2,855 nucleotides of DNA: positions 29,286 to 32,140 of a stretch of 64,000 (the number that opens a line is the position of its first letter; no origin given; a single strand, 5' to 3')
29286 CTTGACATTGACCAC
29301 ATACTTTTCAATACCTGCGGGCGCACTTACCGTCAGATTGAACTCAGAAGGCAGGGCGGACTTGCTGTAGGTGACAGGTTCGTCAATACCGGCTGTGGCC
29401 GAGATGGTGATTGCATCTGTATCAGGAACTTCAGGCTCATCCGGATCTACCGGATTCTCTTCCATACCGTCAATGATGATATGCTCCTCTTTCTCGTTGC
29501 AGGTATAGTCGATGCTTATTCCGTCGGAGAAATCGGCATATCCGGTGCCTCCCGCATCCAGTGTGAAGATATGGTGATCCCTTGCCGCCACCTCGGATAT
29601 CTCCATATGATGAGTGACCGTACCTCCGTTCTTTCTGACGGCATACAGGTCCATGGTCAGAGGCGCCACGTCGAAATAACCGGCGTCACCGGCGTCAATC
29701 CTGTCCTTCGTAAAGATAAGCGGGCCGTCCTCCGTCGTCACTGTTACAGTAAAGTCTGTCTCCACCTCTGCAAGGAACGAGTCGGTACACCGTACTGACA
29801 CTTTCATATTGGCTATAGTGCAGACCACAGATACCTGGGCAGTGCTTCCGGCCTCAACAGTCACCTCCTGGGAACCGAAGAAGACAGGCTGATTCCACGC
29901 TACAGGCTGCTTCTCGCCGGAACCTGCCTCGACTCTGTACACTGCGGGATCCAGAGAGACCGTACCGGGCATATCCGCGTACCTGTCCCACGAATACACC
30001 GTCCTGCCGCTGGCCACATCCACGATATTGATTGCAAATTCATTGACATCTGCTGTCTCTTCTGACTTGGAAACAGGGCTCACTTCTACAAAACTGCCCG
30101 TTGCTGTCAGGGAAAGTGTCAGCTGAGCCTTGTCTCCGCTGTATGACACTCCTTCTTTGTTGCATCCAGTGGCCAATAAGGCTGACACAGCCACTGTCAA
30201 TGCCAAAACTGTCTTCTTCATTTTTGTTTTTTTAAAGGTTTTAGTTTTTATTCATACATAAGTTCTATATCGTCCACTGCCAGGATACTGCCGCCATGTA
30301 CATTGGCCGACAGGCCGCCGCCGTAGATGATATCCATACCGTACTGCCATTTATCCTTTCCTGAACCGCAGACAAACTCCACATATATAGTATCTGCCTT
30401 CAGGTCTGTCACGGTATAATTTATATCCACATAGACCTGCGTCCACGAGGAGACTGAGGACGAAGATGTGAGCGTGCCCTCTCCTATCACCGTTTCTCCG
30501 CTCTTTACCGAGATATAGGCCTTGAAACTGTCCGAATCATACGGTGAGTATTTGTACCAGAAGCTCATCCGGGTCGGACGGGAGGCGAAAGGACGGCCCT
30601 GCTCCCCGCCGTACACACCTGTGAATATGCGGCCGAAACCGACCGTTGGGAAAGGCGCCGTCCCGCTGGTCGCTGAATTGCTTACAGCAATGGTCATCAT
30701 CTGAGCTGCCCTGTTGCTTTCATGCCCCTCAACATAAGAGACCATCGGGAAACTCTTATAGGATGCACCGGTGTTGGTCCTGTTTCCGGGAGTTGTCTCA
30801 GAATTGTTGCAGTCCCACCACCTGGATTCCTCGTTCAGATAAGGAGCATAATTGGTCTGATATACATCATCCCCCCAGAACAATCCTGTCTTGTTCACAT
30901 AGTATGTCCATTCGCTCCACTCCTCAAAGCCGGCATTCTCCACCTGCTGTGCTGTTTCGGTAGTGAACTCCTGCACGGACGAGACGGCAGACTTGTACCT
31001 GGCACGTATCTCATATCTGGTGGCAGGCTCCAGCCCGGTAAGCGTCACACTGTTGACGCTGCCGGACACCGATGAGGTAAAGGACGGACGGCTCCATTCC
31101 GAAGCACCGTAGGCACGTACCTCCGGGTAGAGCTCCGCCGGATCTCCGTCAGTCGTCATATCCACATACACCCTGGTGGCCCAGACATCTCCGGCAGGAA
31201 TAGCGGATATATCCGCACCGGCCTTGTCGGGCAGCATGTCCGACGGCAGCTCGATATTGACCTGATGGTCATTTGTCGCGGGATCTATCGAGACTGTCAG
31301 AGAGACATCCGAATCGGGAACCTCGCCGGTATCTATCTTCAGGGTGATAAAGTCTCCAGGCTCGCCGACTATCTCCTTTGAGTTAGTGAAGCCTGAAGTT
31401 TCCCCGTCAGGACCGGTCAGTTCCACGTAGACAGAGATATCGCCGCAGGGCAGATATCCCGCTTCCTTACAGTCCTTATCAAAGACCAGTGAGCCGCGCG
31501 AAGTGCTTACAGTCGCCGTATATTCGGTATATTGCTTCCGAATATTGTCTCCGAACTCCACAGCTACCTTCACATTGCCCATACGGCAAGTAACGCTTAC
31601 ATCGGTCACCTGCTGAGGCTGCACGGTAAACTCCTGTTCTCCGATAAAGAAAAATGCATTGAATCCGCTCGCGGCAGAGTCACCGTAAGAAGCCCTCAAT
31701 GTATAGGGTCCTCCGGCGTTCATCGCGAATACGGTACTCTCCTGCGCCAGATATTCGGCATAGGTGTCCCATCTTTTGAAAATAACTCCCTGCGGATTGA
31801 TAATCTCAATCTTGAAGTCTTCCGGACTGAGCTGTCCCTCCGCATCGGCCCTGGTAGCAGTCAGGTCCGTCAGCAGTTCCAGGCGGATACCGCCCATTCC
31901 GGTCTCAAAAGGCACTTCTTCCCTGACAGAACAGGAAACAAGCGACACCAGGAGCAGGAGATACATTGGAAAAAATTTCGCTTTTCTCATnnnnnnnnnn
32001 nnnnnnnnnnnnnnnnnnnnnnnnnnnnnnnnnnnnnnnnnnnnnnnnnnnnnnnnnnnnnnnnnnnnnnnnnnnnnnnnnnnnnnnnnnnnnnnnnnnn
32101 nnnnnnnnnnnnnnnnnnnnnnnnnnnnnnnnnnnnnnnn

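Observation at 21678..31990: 10-kb seven-gene operon encoding only predicted surface lipoproteins plus one small OM beta-barrel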

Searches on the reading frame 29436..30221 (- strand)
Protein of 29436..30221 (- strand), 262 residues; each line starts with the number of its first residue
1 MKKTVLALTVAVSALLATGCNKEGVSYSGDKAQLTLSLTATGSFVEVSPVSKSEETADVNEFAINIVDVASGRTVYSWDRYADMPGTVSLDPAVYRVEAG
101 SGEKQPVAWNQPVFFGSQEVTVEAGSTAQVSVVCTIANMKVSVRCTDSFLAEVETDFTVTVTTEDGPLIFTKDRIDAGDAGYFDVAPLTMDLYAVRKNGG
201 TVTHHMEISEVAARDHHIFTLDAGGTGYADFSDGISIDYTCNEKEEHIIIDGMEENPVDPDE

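Call 25: find_homologous_proteins(query=A3, max_evalue=0.001)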
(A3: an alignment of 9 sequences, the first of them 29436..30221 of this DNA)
Query A3 (9 sequences) (262 aa, profile of the alignment): 140 proteins with E <= 0.001 among 8000 candidates; the best 120 are listed.
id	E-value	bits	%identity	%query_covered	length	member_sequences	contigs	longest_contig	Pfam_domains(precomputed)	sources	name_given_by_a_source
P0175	2.9e-80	288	99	100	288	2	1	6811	PF14900.12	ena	-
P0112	4.8e-80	287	99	97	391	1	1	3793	PF14900.12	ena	-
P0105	7.8e-80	286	98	97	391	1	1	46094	PF14900.12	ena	-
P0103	1.5e-79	285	98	97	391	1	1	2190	PF14900.12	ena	-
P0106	1.5e-79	285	98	97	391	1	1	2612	PF14900.12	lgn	-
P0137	1.5e-79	285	98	97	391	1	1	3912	PF14900.12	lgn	-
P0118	1.7e-79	285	98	97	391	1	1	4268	PF14900.12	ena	-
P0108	1.7e-79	285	98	97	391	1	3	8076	PF14900.12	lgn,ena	-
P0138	1.9e-79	285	98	97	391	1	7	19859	PF14900.12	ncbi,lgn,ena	-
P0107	1.9e-79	285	98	97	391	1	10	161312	PF14900.12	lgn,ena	-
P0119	2.1e-79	285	98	97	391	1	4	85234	PF14900.12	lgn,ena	-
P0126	2.1e-79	285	97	97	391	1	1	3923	PF14900.12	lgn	-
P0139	2.2e-79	285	97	97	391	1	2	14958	PF14900.12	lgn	-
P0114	2.2e-79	285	98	97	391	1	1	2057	PF14900.12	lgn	-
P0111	2.6e-79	285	98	97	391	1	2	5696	PF14900.12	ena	-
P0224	1.4e-54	204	25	65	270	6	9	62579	PF14900.12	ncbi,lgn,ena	-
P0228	7.9e-46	175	22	63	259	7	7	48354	PF14900.12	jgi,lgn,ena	jgi:hypothetical protein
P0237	3.1e-43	166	-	-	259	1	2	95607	PF14900.12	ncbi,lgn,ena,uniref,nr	ncbi:DUF4493 domain-containing protein [uncultured Bacteroides sp.]|uniref:DUF4493 domain-containing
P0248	3.9e-38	150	22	50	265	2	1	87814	PF14900.12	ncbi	-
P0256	2.8e-36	144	-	-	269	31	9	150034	PF14900.12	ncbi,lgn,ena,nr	ncbi:putative uncharacterized protein [Bacteroides sp. CAG:714]|nr:putative uncharacterized protein 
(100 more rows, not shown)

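Call 28: find_encoding_contigs(protein=P0237, flank=10000, max_places=2)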
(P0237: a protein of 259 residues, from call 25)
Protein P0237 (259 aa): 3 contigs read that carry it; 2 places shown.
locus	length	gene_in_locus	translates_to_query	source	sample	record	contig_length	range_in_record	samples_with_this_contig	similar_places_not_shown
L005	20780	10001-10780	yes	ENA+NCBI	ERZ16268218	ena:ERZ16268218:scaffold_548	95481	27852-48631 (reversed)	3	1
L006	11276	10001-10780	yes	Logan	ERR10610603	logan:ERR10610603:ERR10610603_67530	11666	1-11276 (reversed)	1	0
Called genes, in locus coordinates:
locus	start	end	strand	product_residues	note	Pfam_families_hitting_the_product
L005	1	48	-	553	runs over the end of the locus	PF00595:PDZ, PF13180:PDZ_2, PF17820:PDZ_6 (weak), PF03572:Peptidase_S41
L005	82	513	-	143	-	PF14437:MafB19-deam, PF00383:dCMP_cyt_deam_1, PF14439:Bd3614-deam (weak)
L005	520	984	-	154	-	PF16139:DUF4847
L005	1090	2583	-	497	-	PF04326:SLFN_AlbA_2, PF13749:HATPase_c_4, PF21247:Fic-like_C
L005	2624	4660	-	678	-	PF01432:Peptidase_M3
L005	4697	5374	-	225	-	PF00027:cNMP_binding, PF13545:HTH_Crp_2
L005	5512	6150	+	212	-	PF01914:MarC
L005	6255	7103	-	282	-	PF12833:HTH_18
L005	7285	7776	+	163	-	PF13944:Calycin_like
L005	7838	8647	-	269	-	PF13568:OMP_b-brl_2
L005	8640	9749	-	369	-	PF13201:PCMD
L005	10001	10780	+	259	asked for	PF14900:DUF4493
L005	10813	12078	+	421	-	PF14900:DUF4493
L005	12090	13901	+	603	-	PF14900:DUF4493, PF13201:PCMD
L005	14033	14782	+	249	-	-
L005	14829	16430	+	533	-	PF16656:Pur_ac_phosph_N (weak), PF13201:PCMD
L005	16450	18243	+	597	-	PF14900:DUF4493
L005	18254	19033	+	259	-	PF14900:DUF4493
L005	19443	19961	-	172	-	PF12888:Lipid_bd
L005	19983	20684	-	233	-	PF16403:Bact_surface_Ig-like, PF16404:BT_2262-like_C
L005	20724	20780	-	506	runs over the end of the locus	PF12741:SusD-like, PF12771:SusD-like_2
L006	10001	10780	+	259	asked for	PF14900:DUF4493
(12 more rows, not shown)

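Call 45: search_solved_structures(query=A3, max_evalue=10)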
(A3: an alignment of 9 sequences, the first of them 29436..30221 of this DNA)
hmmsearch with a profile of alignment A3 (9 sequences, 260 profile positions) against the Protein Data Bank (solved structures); distinct sequences matched with E-value up to 10: 10.
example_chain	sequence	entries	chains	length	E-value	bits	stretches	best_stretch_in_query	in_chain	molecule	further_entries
5o9z_L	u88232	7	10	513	0.12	15.1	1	43-115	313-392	WD40 repeat-containing protein SMU1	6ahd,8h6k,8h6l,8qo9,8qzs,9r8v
6q8f_A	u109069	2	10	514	0.12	15.1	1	43-115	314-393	WD40 repeat-containing protein SMU1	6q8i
5y9q_A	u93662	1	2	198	0.15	14.9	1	138-184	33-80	Carbon catabolite responsive regulator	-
5zzo_A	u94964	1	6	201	0.15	14.9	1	138-184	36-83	LysR family transcriptional regulator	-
4qba_A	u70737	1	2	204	0.15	14.8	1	138-184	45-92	LysR family regulatory protein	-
5z6b_A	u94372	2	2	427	0.18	14.6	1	1-77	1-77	Putative ABC transporter substrate-binding protein YesO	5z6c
5z7h_A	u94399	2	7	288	0.29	14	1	138-184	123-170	LysR family transcriptional regulator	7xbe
6dlf_A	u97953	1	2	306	0.81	12.5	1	100-138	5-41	Neurotrimin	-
5icu_A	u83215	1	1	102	1.2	11.9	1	62-96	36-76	CopC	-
5krp_A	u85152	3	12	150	2.3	11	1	134-171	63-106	Frutapin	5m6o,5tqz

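Call 84: list_cluster_members(proteins=[L005:14033-14782:+, P0237, P0256, P0095, P0052, P0228])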
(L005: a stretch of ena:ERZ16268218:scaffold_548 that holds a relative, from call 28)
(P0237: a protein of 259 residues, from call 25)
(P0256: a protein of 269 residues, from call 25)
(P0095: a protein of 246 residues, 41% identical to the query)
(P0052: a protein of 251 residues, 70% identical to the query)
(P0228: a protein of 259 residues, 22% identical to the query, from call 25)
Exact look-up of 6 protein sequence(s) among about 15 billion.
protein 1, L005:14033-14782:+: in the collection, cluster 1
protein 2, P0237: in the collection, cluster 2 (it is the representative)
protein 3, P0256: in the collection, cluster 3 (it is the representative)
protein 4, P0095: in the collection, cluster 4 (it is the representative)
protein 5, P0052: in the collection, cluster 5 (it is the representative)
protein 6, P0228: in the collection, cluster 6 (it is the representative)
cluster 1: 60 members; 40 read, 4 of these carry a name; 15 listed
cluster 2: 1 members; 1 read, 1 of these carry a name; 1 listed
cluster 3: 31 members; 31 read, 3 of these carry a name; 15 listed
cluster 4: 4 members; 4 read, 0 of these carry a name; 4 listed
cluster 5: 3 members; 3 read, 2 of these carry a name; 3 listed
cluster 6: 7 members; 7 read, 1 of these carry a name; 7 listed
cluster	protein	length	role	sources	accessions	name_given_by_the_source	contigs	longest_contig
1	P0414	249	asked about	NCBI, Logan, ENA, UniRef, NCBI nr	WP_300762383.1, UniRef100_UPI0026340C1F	hypothetical protein [uncultured Bacteroides sp.] | hypothetical protein n=1 Tax=uncultured Bacteroides sp. TaxID=162156 RepID=UPI0026340C1F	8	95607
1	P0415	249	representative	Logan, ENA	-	-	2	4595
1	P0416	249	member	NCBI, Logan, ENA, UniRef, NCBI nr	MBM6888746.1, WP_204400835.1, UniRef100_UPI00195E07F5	hypothetical protein H6A30_00305 [Bacteroides caecigallinarum] | hypothetical protein n=1 Tax=Bacteroides caecigallinarum TaxID=1411144 RepID=UPI00195E07F5 | hypothetical protein [Bacteroides caecigallinarum]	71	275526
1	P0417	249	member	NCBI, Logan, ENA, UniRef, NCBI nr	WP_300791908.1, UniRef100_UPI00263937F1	hypothetical protein [uncultured Bacteroides sp.] | hypothetical protein n=1 Tax=uncultured Bacteroides sp. TaxID=162156 RepID=UPI00263937F1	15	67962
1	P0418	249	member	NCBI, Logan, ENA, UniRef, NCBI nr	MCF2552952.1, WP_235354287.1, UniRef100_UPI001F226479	hypothetical protein [Bacteroides caecigallinarum] | hypothetical protein n=1 Tax=Bacteroides caecigallinarum TaxID=1411144 RepID=UPI001F226479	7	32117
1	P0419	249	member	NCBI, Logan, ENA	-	-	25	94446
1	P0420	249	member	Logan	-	-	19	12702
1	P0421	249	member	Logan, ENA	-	-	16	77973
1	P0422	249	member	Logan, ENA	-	-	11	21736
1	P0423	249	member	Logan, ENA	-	-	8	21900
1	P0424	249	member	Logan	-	-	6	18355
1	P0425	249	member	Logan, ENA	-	-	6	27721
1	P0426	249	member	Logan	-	-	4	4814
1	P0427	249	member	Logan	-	-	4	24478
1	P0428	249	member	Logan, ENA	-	-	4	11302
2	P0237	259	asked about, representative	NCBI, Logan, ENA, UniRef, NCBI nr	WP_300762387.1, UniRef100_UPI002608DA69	DUF4493 domain-containing protein [uncultured Bacteroides sp.] | DUF4493 domain-containing protein n=1 Tax=uncultured Bacteroides sp. TaxID=162156 ...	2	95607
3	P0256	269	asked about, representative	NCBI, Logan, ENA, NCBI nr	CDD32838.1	putative uncharacterized protein [Bacteroides sp. CAG:714]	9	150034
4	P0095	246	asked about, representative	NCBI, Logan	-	-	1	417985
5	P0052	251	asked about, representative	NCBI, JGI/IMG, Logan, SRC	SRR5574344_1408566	hypothetical protein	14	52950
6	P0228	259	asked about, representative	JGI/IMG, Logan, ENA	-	hypothetical protein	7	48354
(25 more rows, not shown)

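Call 86: find_encoding_contigs(protein=P0256, flank=10000, max_places=1)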
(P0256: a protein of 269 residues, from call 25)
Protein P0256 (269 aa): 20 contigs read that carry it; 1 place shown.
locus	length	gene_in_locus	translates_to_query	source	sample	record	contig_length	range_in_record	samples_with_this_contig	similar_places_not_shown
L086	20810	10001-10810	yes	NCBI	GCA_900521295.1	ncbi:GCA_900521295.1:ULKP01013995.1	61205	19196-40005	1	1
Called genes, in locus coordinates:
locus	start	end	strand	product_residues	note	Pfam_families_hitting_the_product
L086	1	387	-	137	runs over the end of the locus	-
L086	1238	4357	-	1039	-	PF09565:RE_NgoFVII (weak), PF13091:PLDc_2, PF00270:DEAD, PF04851:ResIII, PF18766:SWI2_SNF2, PF00271:Helicase_C, PF11907:DUF3427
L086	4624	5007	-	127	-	PF00293:NUDIX, PF14815:NUDIX_4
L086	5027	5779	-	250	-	PF13483:Lactamase_B_3 (faint)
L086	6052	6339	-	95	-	-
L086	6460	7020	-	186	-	PF01613:Flavin_Reduct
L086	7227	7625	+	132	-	PF00254:FKBP_C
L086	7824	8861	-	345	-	PF08240:ADH_N, PF00107:ADH_zinc_N, PF13602:ADH_zinc_N_2 (weak)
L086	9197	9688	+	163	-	PF00929:RNase_T, PF16473:Rv2179c-like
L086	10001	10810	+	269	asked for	PF14900:DUF4493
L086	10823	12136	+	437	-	PF14900:DUF4493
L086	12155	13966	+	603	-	PF14900:DUF4493, PF13201:PCMD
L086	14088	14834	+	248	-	-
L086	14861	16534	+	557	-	PF16656:Pur_ac_phosph_N (weak), PF13201:PCMD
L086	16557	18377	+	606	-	PF14900:DUF4493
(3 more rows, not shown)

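Call 87: find_encoding_contigs(protein=P0248, flank=10000, max_places=1)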
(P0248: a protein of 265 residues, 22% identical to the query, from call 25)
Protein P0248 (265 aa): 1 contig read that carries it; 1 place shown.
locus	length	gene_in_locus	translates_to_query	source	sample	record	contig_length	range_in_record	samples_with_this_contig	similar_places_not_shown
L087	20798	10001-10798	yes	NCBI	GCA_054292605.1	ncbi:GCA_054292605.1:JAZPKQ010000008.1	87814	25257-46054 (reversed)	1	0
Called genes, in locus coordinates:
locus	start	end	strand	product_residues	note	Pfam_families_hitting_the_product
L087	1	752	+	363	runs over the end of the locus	PF03308:MeaB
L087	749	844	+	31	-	-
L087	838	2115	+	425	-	PF03313:SDH_alpha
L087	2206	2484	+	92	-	PF00550:PP-binding (weak)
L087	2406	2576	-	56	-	-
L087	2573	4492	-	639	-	PF01182:Glucosamine_iso, PF02585:PIG-L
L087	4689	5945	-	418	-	PF04055:Radical_SAM, PF13186:SPASM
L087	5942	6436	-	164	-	-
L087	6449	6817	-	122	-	-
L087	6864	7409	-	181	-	PF04542:Sigma70_r2, PF08281:Sigma70_r4_2, PF04545:Sigma70_r4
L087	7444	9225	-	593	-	PF00009:GTP_EFTU, PF00071:Ras (faint), PF03144:GTP_EFTU_D2, PF14492:EFG_III (faint), PF00679:EFG_C, PF06421:LepA_C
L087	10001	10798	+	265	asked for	PF14900:DUF4493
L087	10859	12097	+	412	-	PF14900:DUF4493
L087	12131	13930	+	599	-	PF14900:DUF4493, PF16656:Pur_ac_phosph_N (faint), PF13201:PCMD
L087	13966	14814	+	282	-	-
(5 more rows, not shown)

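Call 88: find_encoding_contigs(protein=P0224, flank=10000, max_places=1)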
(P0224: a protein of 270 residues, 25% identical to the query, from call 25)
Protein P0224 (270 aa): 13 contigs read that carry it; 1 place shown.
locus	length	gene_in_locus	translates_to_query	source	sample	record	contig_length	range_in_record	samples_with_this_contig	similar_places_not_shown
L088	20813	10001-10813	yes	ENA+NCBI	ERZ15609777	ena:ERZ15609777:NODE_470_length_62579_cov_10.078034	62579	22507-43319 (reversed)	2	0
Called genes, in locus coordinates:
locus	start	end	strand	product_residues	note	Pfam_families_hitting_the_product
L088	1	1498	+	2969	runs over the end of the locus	-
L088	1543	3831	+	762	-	-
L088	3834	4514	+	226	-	-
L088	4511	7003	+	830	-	-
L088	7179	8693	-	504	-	PF00939:Na_sulph_symp, PF03600:CitMHS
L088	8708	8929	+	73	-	-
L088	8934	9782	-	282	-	PF12833:HTH_18, PF00165:HTH_AraC (weak)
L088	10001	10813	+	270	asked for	PF14900:DUF4493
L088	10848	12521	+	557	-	PF14900:DUF4493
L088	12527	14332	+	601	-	PF14900:DUF4493, PF13201:PCMD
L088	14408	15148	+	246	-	-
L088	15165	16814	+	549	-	PF16656:Pur_ac_phosph_N (weak), PF13201:PCMD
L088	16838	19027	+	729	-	PF14900:DUF4493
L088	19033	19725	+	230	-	PF14900:DUF4493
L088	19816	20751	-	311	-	PF03009:GDPD, PF16387:DUF4996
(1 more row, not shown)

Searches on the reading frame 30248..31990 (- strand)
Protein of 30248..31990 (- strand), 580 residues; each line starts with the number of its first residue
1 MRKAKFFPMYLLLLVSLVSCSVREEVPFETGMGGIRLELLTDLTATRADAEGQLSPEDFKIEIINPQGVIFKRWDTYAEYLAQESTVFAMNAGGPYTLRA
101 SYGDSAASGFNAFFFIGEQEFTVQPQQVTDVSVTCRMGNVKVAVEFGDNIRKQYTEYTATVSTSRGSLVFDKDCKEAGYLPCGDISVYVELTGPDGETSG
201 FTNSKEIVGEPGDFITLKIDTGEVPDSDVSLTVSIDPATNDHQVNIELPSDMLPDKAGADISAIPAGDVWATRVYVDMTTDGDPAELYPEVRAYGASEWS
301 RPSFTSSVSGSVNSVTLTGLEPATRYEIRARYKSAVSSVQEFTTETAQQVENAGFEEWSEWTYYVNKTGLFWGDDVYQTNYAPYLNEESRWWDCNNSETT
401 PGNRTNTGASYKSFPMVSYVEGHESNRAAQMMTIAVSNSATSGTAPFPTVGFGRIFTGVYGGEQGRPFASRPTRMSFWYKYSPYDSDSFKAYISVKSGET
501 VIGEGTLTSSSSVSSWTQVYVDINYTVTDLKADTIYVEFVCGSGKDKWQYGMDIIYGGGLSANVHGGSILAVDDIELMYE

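Call 3: search_protein_families(library=pfam, proteins=[window:30248-31990:-], max_evalue=0.01)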
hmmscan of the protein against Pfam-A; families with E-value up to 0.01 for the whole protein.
window:30248-31990:- (580 aa): 4 families
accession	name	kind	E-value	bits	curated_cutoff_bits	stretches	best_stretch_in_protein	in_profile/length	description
PF14900.11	DUF4493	-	6.7e-47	160.6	27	1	31-249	1-225/226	Domain of unknown function (DUF4493)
PF13201.12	PCMD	-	1.6e-08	35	28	1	355-485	2-125/234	Putative carbohydrate metabolism domain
PF16656.11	Pur_ac_phosph_N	-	1.2e-07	32.6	30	1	299-344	55-93/93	Purple acid Phosphatase, N-terminal domain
PF00041.27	fn3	-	0.00021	21.9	25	1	307-336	42-72/84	Fibronectin type III domain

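Call 4: search_protein_families(library=ncbifam, proteins=[window:30248-31990:-], max_evalue=0.01)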
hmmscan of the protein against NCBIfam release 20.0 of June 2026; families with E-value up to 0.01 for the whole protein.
window:30248-31990:- (580 aa): 0 families

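Call 5: search_solved_structures(query=window:30248-31990:-, max_evalue=1)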
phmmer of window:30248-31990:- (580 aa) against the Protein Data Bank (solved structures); distinct sequences matched with E-value up to 1: 2.
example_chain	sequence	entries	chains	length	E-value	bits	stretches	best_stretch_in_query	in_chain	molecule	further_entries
4u3h_A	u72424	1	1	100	0.049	15.3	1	268-333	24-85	FN3con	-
3b83_A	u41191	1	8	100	0.11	14.2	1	303-334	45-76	TEN-D3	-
